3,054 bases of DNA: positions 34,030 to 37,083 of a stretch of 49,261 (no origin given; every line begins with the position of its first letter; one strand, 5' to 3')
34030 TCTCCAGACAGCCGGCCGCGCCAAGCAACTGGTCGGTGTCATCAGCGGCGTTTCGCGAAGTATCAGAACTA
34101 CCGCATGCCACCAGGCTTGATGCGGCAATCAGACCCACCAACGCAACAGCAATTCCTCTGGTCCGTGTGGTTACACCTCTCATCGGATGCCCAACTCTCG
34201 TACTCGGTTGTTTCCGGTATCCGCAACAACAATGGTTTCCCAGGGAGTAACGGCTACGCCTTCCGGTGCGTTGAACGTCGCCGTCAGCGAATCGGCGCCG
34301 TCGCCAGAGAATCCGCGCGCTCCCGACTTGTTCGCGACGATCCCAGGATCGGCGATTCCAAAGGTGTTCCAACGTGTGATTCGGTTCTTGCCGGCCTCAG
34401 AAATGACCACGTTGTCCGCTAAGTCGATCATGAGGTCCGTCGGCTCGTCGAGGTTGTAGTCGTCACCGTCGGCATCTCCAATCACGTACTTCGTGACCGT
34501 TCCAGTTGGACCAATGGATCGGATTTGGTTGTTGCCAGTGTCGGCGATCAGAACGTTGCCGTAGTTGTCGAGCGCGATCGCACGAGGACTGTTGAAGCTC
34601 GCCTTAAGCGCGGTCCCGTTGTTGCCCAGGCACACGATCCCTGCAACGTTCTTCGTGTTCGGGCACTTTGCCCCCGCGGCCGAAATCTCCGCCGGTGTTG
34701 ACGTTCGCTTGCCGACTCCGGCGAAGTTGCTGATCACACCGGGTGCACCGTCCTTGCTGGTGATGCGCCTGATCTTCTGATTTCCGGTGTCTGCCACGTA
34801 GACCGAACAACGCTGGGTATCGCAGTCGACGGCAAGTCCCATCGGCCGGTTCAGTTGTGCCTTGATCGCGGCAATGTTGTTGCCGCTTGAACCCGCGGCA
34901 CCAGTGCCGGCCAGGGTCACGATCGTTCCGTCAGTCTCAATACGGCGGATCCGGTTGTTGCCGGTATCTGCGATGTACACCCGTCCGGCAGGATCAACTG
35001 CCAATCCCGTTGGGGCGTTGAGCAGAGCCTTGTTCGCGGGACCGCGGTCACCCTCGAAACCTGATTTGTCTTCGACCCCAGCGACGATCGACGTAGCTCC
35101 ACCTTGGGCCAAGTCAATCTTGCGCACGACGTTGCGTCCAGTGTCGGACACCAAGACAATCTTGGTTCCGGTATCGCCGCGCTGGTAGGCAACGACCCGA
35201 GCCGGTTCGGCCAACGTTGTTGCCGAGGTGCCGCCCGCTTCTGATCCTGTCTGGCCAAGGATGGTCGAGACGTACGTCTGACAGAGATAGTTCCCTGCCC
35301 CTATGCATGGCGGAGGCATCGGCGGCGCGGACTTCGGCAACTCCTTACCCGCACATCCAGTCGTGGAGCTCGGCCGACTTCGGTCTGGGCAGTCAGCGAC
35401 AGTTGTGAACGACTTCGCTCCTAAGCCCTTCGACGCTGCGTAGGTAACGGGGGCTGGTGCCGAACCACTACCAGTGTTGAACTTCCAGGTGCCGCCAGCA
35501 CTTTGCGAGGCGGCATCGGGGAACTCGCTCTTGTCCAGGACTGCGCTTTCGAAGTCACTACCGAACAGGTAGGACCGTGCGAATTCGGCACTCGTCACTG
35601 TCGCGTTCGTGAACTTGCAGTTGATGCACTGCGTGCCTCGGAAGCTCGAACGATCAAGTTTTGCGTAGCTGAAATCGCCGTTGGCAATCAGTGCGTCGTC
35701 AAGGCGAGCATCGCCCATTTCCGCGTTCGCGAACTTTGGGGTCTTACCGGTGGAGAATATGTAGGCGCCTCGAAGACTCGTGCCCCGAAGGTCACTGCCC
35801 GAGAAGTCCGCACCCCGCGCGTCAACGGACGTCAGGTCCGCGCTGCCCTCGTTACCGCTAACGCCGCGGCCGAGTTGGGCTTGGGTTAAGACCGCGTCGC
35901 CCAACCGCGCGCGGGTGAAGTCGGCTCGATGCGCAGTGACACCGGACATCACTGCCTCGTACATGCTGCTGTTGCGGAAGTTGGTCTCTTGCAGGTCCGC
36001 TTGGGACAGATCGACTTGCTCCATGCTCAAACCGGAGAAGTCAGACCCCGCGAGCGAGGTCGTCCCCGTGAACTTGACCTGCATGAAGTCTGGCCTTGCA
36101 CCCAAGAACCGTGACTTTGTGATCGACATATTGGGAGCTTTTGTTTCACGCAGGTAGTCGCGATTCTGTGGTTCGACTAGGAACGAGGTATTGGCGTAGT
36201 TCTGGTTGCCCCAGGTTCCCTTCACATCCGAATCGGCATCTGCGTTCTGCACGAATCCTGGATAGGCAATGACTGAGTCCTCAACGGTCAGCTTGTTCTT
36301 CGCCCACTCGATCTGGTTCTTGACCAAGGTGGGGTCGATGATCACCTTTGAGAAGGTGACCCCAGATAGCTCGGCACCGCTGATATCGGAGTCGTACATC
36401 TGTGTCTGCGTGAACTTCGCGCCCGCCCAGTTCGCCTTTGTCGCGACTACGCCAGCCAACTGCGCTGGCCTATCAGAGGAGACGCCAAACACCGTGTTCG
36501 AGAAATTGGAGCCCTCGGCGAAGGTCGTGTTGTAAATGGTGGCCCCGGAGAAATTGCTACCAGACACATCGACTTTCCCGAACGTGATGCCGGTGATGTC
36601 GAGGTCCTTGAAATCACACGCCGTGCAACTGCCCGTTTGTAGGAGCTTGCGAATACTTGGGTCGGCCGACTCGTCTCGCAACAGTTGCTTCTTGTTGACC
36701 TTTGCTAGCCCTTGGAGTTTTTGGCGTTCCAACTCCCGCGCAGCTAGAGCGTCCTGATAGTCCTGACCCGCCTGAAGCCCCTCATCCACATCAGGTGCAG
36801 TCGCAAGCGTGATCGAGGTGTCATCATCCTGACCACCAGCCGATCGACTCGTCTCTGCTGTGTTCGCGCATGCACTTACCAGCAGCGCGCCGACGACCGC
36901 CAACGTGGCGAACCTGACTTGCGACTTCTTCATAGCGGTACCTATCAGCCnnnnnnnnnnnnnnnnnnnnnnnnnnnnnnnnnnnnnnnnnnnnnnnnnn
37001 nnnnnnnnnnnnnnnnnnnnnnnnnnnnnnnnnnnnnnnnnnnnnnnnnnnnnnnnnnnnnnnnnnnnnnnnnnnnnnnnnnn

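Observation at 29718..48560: Six-gene ~19 kb operon encoding only exported giant repeat proteins (RHS/YD, pentapeptide, NHL, FN3, Tat)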

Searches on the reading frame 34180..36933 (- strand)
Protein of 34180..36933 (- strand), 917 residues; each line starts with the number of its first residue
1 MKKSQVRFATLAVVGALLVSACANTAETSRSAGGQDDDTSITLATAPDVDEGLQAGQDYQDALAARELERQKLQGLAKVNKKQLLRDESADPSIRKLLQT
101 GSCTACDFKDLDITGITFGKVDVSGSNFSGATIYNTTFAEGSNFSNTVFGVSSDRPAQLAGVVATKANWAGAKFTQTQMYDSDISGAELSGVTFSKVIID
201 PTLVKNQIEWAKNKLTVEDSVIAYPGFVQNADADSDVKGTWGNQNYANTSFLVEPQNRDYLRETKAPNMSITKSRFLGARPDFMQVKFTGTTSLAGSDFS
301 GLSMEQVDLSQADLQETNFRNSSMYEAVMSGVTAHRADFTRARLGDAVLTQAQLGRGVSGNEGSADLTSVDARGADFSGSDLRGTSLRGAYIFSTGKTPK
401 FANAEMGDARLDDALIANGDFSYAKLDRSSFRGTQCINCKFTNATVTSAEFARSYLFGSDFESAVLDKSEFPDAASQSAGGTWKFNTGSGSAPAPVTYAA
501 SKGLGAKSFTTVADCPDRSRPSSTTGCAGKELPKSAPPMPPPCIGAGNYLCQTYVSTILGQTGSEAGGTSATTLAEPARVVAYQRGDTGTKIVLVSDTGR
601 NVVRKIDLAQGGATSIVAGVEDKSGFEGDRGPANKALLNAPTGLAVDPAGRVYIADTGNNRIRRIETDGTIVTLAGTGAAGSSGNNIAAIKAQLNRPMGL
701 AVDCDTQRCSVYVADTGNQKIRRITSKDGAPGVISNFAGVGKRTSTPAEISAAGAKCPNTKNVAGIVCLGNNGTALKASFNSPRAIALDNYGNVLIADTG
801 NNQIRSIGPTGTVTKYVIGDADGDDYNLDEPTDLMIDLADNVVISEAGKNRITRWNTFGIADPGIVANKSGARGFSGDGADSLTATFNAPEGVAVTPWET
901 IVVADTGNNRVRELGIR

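Call 4: search_protein_families(library=pfam, proteins=[window:34180-36933:-], max_evalue=0.01)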
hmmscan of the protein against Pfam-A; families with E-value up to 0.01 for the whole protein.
window:34180-36933:- (917 aa): 9 families
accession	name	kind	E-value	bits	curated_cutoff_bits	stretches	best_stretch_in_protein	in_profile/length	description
PF00805.28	Pentapeptide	-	7.6e-32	108.9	20.2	3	293-331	2-40/40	Pentapeptide repeats (8 copies)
PF01436.27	NHL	-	1.7e-22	78.7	20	3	638-663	1-26/28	NHL repeat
PF25021.1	TEN_NHL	-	4e-21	75.8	27.1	3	628-677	131-178/357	Teneurin NHL domain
PF13599.13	Pentapeptide_4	-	4.4e-21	75.2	38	2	400-461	17-78/78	Pentapeptide repeat region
PF13576.12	Pentapeptide_3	-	1.7e-20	73.4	27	2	315-352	2-42/48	Pentapeptide repeats (9 copies)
PF24684.1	Vgb_lyase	-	6.3e-06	25.6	50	0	697-856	99-250/290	Virginiamycin B lyase family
PF05787.19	PhoX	-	1.9e-05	24.5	24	0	693-823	339-472/515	Alkaline phosphatase PhoX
PF08450.18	SGL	-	2e-05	24.7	26.3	1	591-673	146-218/246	SMP-30/Gluconolactonase/LRE-like region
PF13449.12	Phytase-like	-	0.00036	21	27.6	0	588-672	14-101/284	Esterase-like activity of phytase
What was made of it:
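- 34180..36933 (-): G4: 917-aa lipoprotein with a pentapeptide-repeat beta-helix (35284-36645) and an NHL propeller (34183-35181). Pfam Pentapeptide 108.9 bits, NHL 78.7 bits, TEN_NHL 75.8 bits (call 4).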

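Call 7: search_protein_families(library=ncbifam, proteins=[window:34180-36933:-], max_evalue=0.01)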
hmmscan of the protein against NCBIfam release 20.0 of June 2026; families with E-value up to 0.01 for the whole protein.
window:34180-36933:- (917 aa): 20 families
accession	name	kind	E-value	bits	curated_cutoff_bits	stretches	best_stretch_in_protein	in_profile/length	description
NF047416.1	penta_HetL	equivalog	3.9e-23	82.1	260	3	261-390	80-206/218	heterocyst differentiation pentapeptide repeat protein HetL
NF052603.1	penta_Alr5209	equivalog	1.2e-18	67.3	125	3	400-475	14-94/113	Alr5209 family pentapeptide repeat protein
NF011743.0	PRK15196.1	equivalog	2.8e-15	56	354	3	286-385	227-317/350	type III secretion system effector PipB2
NF033086.2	penta_rpt_Qnr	equivalog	1.9e-14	53.9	240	3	285-380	4-96/211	Qnr family pentapeptide repeat protein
NF035926.1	scyF_NHL_VPEP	equivalog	2.2e-14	53.4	350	2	638-729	198-277/376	scytonemin biosynthesis PEP-CTERM protein ScyF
NF011744.0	PRK15197.1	equivalog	2e-13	50.1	274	3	292-391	159-250/291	SPI-2 type III secretion system effector PipB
NF000421.1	penta_rpt_QnrVC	exception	6.3e-10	39.3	460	0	402-474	9-82/218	QnrVC family quinolone resistance pentapeptide repeat protein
NF033375.2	penta_rpt_QnrE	exception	1.9e-09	37.9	480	1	373-471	26-121/214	QnrE family quinolone resistance pentapeptide repeat protein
NF000420.1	penta_rpt_QnrB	exception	2.5e-09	37.4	460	1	103-196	71-163/214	QnrB family quinolone resistance pentapeptide repeat protein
NF000071.4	penta_rpt_QnrA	exception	3.5e-09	36.8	450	1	97-194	48-154/218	QnrA family quinolone resistance pentapeptide repeat protein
NF000056.3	penta_rpt_QnrS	exception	1.3e-08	34.7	460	1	105-197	15-107/218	QnrS family quinolone resistance pentapeptide repeat protein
NF011904.1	PRK15377.1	subfamily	3.8e-08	32.2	500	0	104-194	17-102/606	type III secretion system effector HECT-type E3 ubiquitin transferase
NF000349.1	mfpA_AE000516.2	equivalog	5.3e-08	32.9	360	1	402-465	15-78/183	pentapeptide repeat protein MfpA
NF012152.0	penta_rpt_QnrC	exception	9.2e-08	32.3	500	0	298-462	12-165/221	QnrC family quinolone resistance pentapeptide repeat protein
NF051894.1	anti_phage_HalA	equivalog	1.6e-07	30.9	250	0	368-451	49-131/338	anti-phage Hailong system effector protein HalA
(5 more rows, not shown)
